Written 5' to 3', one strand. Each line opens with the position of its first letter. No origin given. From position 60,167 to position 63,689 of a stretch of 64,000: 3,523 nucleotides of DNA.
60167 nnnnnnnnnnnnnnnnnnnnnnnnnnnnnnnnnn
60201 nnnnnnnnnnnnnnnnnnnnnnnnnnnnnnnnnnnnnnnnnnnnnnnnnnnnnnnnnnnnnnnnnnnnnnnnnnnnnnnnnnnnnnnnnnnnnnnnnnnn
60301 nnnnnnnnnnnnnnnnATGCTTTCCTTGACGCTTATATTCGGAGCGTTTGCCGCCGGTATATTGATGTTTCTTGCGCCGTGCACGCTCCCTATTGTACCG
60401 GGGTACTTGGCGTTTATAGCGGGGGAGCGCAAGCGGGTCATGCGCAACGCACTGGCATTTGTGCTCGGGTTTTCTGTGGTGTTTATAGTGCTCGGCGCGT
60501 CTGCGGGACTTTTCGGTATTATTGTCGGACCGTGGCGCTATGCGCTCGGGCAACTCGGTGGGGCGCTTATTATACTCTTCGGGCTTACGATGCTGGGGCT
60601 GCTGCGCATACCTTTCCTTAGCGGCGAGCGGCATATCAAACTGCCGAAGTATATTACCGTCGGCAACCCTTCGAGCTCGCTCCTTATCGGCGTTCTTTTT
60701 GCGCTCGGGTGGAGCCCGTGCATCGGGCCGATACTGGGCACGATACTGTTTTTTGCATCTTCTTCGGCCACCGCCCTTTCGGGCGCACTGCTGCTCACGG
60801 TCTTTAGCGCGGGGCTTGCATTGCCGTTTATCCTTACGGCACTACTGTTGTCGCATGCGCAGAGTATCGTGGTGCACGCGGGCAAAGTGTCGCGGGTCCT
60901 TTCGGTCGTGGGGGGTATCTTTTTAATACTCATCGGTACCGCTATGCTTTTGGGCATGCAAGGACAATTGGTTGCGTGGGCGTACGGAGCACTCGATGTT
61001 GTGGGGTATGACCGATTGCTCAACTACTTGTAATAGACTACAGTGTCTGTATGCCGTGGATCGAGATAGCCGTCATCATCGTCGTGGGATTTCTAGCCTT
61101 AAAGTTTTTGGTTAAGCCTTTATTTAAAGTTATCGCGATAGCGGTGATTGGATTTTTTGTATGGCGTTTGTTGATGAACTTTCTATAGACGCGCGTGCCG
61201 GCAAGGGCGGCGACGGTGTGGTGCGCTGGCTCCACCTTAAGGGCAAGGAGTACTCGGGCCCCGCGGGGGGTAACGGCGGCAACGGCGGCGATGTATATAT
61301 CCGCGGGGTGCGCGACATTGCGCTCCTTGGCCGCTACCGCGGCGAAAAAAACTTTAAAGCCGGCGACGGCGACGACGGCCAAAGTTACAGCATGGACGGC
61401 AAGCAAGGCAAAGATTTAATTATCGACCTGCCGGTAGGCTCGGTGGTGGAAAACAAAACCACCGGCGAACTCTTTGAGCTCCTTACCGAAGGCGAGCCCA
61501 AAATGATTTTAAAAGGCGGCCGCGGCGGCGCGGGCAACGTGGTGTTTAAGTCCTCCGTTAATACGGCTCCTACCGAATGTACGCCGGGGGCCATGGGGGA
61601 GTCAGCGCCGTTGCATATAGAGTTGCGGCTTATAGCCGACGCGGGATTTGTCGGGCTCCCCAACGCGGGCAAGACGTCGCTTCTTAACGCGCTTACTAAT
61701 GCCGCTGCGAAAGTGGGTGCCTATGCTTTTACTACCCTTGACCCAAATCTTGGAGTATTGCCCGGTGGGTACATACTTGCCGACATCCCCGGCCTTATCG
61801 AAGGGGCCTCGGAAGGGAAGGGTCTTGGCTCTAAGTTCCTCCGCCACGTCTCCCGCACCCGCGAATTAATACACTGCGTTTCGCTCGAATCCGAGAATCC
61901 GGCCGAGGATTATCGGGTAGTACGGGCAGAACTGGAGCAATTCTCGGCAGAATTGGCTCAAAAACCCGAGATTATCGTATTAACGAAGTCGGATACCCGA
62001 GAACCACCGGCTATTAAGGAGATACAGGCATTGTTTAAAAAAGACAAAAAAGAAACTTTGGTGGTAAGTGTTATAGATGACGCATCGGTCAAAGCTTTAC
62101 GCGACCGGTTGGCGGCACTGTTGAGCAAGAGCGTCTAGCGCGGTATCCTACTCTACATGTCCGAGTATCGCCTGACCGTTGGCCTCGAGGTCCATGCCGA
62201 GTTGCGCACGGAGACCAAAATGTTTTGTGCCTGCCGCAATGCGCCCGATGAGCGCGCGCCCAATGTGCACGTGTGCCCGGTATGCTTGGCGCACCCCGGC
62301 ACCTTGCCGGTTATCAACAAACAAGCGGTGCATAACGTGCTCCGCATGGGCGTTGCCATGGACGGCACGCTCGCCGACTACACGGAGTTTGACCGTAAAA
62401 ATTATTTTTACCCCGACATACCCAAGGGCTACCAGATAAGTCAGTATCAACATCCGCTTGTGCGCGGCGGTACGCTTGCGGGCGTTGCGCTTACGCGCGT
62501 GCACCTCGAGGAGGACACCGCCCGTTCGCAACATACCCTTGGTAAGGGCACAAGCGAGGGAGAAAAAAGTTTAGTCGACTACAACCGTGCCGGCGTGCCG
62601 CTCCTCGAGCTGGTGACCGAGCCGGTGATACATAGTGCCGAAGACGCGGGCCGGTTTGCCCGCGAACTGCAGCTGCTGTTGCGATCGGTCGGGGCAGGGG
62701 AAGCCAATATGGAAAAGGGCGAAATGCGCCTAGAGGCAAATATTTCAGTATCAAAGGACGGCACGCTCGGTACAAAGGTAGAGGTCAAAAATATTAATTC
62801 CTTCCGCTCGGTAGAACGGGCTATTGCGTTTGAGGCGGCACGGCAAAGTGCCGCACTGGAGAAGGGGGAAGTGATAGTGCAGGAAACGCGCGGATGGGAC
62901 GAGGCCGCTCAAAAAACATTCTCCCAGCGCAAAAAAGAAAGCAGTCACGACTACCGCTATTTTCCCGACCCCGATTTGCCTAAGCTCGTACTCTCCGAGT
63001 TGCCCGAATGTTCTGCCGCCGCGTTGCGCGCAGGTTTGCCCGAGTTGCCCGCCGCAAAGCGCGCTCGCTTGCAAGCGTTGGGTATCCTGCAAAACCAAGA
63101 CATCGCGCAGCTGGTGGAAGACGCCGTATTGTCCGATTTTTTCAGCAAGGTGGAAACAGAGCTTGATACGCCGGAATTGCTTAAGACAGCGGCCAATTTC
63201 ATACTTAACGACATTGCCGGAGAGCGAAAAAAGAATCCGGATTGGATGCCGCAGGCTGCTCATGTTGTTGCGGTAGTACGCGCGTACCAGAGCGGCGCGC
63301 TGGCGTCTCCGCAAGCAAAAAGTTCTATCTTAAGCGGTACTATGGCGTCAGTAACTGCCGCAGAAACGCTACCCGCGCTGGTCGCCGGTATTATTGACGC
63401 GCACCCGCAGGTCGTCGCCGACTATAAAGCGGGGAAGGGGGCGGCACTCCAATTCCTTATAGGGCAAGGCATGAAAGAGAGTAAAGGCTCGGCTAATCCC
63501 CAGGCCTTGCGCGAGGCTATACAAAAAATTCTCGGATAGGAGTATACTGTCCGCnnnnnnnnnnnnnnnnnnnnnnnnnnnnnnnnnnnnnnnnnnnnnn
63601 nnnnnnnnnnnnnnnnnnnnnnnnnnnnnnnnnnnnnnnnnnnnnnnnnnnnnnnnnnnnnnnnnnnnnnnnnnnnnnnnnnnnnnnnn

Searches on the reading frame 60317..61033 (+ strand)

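Call 14: search_protein_families(library=pfam, proteins=[window:60317-61033:+], max_evalue=0.001)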
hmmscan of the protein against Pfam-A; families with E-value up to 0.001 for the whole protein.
window:60317-61033:+ (238 aa): 2 families
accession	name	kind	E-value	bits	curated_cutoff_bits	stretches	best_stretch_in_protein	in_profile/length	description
PF02683.22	DsbD_TM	-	1.1e-16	61.2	27.1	1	6-211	4-215/219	Cytochrome C biogenesis protein transmembrane domain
PF13386.12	DsbD_2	-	7e-08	33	24.9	1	10-207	2-197/199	Cytochrome C biogenesis protein transmembrane region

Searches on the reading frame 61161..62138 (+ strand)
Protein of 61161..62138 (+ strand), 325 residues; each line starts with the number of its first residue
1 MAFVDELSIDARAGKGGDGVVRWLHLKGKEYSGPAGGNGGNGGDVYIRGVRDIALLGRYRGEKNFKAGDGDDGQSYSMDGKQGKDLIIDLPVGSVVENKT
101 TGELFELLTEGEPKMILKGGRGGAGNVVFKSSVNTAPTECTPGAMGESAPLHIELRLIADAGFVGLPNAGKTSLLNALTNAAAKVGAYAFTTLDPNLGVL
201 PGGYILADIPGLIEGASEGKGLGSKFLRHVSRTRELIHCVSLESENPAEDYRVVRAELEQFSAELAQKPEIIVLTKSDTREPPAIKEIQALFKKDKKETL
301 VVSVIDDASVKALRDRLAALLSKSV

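Call 14: search_protein_families(library=pfam, proteins=[window:61161-62138:+], max_evalue=0.001)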
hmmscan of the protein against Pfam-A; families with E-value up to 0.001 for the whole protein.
window:61161-62138:+ (325 aa): 3 families
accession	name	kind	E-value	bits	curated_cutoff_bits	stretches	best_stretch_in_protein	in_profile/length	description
PF01018.28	GTP1_OBG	-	5.1e-42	143.6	27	1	4-157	1-155/155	GTP1/OBG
PF01926.29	MMR_HSR1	-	2.5e-24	86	21.9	1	161-276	2-113/113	50S ribosome-binding GTPase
PF02421.24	FeoB_N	-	1.2e-07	31.8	27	1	163-212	5-57/156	Ferrous iron transport protein B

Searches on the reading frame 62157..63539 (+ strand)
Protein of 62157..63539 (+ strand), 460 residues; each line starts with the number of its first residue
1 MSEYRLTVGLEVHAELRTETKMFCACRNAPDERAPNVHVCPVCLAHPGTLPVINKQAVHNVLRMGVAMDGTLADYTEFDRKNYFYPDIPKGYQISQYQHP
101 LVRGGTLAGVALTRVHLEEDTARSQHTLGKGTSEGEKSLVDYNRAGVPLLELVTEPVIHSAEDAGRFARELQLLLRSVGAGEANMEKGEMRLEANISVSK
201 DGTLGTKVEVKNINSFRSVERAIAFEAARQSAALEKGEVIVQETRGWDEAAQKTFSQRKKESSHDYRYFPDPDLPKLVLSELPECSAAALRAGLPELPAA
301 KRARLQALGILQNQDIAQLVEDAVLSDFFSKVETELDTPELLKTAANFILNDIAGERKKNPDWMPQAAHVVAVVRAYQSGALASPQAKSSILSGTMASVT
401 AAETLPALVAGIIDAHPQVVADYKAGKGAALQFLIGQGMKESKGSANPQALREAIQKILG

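Call 14: search_protein_families(library=pfam, proteins=[window:62157-63539:+], max_evalue=0.001)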
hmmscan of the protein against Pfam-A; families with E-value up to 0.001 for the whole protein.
window:62157-63539:+ (460 aa): 2 families
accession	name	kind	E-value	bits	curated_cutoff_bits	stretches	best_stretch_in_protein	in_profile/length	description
PF02934.20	GatB_N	-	3.8e-103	344.9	23.4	1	7-281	2-273/277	GatB/GatE catalytic domain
PF02637.23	GatB_Yqey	-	2.3e-17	63.7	27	1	396-459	85-148/148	GatB domain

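Call 80: find_homologous_proteins(query=window:62157-63539:+, max_evalue=1e-30)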
Query window:62157-63539:+ (460 aa): 8000 proteins with E <= 1e-30 among 8000 candidates; the best 120 are listed.
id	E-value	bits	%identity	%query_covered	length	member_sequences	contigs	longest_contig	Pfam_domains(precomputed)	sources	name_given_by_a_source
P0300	0.0e+0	1015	100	100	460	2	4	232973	PF02637.24,PF02934.21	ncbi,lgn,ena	-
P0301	1.3e-212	725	72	100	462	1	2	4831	PF02637.24,PF02934.21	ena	-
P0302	4.8e-212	723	73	100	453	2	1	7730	PF02637.24,PF02934.21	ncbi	-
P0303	6.2e-212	722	73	99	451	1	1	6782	PF02637.24,PF02934.21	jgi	-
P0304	7.9e-212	722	71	100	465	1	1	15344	PF02637.24,PF02934.21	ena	-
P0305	3.7e-211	720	71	99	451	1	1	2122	PF02637.24,PF02934.21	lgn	-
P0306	5.3e-210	716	72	99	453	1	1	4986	PF02637.24,PF02934.21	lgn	-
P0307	1.4e-209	715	71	100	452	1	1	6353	PF02637.24,PF02934.21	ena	-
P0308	2.2e-209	714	70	100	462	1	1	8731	PF02637.24,PF02934.21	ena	-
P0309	4.2e-209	713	71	100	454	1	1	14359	PF02637.24,PF02934.21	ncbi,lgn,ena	-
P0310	6.0e-209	713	71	99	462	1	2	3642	PF02637.24,PF02934.21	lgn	-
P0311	8.3e-209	712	71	100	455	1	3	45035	PF02637.24,PF02934.21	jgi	jgi:aspartyl-tRNA(Asn)/glutamyl-tRNA(Gln) amidotransferase subunit B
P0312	1.2e-208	712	71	99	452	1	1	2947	PF02637.24,PF02934.21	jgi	jgi:aspartyl-tRNA(Asn)/glutamyl-tRNA(Gln) amidotransferase subunit B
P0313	1.7e-208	711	71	100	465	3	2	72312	PF02637.24,PF02934.21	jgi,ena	-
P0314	2.9e-208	710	71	100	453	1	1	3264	PF02637.24,PF02934.21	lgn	-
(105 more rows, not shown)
